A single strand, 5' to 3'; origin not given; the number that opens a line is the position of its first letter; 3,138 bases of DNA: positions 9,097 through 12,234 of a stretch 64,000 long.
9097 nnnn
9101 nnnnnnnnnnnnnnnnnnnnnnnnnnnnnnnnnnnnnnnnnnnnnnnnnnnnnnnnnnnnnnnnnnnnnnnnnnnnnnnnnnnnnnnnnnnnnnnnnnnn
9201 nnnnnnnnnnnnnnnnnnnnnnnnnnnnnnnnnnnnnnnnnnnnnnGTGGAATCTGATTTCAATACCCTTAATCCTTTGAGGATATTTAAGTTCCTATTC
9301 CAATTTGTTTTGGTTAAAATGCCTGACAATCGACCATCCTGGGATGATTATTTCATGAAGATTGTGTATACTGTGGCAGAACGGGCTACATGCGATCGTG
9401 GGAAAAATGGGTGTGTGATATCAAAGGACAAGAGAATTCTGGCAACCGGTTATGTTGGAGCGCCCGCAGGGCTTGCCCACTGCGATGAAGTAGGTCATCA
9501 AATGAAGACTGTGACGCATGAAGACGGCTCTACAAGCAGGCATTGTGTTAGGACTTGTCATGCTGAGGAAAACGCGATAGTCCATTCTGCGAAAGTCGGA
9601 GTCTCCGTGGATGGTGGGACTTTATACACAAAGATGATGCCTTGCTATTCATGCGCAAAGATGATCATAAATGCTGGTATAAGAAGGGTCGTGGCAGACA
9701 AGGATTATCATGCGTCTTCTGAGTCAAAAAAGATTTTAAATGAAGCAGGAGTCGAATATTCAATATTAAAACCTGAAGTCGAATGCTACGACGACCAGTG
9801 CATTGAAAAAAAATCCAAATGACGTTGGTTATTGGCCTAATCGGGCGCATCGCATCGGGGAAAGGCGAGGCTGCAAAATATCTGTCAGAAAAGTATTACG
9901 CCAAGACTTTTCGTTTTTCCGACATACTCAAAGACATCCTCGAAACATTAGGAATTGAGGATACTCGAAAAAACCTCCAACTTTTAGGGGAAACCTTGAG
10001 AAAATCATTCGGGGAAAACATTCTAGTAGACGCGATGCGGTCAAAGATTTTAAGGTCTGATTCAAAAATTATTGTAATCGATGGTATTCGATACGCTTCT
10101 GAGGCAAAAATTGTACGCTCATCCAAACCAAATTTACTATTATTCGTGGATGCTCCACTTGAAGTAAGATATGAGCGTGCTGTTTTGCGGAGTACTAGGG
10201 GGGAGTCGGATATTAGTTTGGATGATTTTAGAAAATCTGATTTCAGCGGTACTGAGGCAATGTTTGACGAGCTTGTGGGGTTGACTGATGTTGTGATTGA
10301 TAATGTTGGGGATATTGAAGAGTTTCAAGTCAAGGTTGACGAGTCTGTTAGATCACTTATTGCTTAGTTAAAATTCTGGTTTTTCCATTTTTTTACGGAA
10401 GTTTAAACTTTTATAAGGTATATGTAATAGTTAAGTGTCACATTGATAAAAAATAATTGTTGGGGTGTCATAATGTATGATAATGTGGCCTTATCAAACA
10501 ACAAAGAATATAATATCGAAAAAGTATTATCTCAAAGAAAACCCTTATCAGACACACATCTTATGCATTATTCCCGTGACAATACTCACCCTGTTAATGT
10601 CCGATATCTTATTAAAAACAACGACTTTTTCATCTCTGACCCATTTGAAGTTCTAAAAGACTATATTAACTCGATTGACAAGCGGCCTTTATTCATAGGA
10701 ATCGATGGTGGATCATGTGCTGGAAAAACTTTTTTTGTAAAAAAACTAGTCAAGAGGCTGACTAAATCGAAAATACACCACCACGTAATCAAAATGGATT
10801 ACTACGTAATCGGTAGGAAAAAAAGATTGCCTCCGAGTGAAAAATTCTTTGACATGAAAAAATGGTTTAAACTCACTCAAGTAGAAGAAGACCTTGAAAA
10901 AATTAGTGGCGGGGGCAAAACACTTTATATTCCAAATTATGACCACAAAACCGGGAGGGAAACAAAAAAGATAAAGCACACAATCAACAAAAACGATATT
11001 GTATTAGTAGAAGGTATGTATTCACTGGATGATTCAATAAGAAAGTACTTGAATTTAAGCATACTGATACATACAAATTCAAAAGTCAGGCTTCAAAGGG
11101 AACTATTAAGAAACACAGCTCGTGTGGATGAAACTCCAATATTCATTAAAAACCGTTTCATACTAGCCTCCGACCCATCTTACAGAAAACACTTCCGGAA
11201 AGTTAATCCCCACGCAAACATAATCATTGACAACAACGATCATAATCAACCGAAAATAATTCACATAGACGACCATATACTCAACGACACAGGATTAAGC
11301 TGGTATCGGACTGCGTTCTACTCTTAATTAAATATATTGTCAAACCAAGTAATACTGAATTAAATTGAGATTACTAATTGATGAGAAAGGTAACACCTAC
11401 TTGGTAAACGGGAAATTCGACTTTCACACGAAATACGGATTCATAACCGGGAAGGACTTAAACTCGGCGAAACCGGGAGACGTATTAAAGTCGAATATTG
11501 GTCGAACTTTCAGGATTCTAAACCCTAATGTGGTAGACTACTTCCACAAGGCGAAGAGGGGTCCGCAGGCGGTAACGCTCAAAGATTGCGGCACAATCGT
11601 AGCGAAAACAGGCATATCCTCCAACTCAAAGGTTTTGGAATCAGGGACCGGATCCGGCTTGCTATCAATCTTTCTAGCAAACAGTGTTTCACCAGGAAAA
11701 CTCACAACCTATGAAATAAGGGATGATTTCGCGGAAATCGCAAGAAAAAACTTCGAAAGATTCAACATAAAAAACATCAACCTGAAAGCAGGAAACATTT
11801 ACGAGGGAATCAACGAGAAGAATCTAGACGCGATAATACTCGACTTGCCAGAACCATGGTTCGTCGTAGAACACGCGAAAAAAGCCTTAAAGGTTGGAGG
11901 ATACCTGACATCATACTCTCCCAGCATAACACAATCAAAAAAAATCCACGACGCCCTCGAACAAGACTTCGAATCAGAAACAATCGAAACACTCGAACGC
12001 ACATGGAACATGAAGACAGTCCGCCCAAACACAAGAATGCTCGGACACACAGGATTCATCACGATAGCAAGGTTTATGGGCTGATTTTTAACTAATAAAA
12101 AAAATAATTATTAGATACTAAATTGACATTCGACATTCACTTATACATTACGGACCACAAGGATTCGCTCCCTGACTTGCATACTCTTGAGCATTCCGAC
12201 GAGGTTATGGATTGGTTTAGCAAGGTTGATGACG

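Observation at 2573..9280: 2235-aa modular surface protein combining six DUF4350-like modules with an NHL propeller and a lamin-tail domain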

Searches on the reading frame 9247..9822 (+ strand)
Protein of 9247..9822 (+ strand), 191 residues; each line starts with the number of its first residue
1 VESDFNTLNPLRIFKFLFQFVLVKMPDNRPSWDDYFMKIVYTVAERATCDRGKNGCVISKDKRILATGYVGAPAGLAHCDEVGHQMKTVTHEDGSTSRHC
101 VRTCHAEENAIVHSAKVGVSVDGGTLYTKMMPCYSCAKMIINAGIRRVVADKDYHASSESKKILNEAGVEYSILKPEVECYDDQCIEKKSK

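Call 8: search_protein_families(library=pfam, proteins=[window:9247-9822:+], max_evalue=0.01)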
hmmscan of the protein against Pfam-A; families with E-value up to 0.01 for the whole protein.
window:9247-9822:+ (191 aa): 2 families
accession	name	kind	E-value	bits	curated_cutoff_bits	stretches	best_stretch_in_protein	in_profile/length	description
PF00383.29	dCMP_cyt_deam_1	-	2.1e-22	79.4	25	1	31-150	2-100/102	Cytidine and deoxycytidylate deaminase zinc-binding region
PF14437.12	MafB19-deam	-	5.8e-16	59.1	27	1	31-166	2-115/142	MafB19-like deaminase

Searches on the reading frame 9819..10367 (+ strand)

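Call 8: search_protein_families(library=pfam, proteins=[window:9819-10367:+], max_evalue=0.01)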
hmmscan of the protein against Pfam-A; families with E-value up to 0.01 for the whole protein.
window:9819-10367:+ (182 aa): 4 families
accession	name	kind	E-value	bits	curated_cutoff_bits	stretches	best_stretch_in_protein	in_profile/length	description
PF13207.12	AAA_17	-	4.8e-11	43.5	27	1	12-137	5-135/136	AAA domain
PF13238.12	AAA_18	-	4.7e-07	30.8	29.4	1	5-126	1-113/128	AAA domain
PF01121.26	CoaE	-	0.0019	18.3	27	0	3-24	1-22/180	Dephospho-CoA kinase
PF21448.3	DNMK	-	0.0027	17.8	27.1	0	5-52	3-49/232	Deoxynucleotide monophosphate kinase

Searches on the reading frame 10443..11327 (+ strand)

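Call 8: search_protein_families(library=pfam, proteins=[window:10443-11327:+], max_evalue=0.01)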
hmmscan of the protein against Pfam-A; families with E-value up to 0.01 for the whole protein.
window:10443-11327:+ (294 aa): 3 families
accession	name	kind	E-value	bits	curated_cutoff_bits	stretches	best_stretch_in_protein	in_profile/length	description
PF00485.24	PRK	-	2.1e-15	57.5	22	1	84-264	1-189/196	Phosphoribulokinase / Uridine kinase family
PF07693.20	KAP_NTPase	-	9.4e-05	22.2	20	1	70-122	7-60/293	KAP family P-loop domain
PF03205.20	MobB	-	0.0018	18.6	26.6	0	85-118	2-35/133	Molybdopterin guanine dinucleotide synthesis protein B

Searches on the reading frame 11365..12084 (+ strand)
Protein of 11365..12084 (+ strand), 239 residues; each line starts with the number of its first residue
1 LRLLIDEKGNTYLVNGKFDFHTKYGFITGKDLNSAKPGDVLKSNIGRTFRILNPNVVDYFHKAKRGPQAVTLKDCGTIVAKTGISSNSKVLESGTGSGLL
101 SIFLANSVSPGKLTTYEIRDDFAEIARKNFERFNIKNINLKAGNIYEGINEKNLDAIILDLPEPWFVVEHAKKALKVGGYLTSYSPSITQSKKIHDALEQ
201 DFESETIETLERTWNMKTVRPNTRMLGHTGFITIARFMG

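Call 8: search_protein_families(library=pfam, proteins=[window:11365-12084:+], max_evalue=0.01)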
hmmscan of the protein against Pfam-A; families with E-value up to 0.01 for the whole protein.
window:11365-12084:+ (239 aa): 10 families
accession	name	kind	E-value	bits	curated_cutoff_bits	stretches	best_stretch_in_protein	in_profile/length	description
PF08704.16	GCD14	-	2.6e-27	96.5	26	1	68-223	22-186/247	tRNA methyltransferase complex GCD14 subunit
PF13847.12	Methyltransf_31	-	3e-10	40.4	27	1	84-201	1-125/145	Methyltransferase domain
PF05175.20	MTS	-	3.4e-08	33.8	23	1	86-162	31-107/170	Methyltransferase small domain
PF06325.19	PrmA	-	1.4e-06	28.4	22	1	85-215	160-289/296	Ribosomal protein L11 methyltransferase (PrmA)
PF00398.26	RrnaAD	-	1.6e-06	27.8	24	1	77-147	21-87/263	Ribosomal RNA adenine dimethylase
PF13649.12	Methyltransf_25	-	1.8e-05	25.8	27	1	90-178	1-96/97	Methyltransferase domain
PF02390.23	Methyltransf_4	-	4.1e-05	23.6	24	1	88-184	3-103/173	Putative methyltransferase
PF01135.25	PCMT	-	5.7e-05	23.4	20.3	1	84-158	71-147/210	Protein-L-isoaspartate(D-aspartate) O-methyltransferase (PCMT)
PF08242.18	Methyltransf_12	-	0.00099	20.2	30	1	91-181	1-98/98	Methyltransferase domain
PF08241.18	Methyltransf_11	-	0.0054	17.8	21.2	1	91-181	1-93/95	Methyltransferase domain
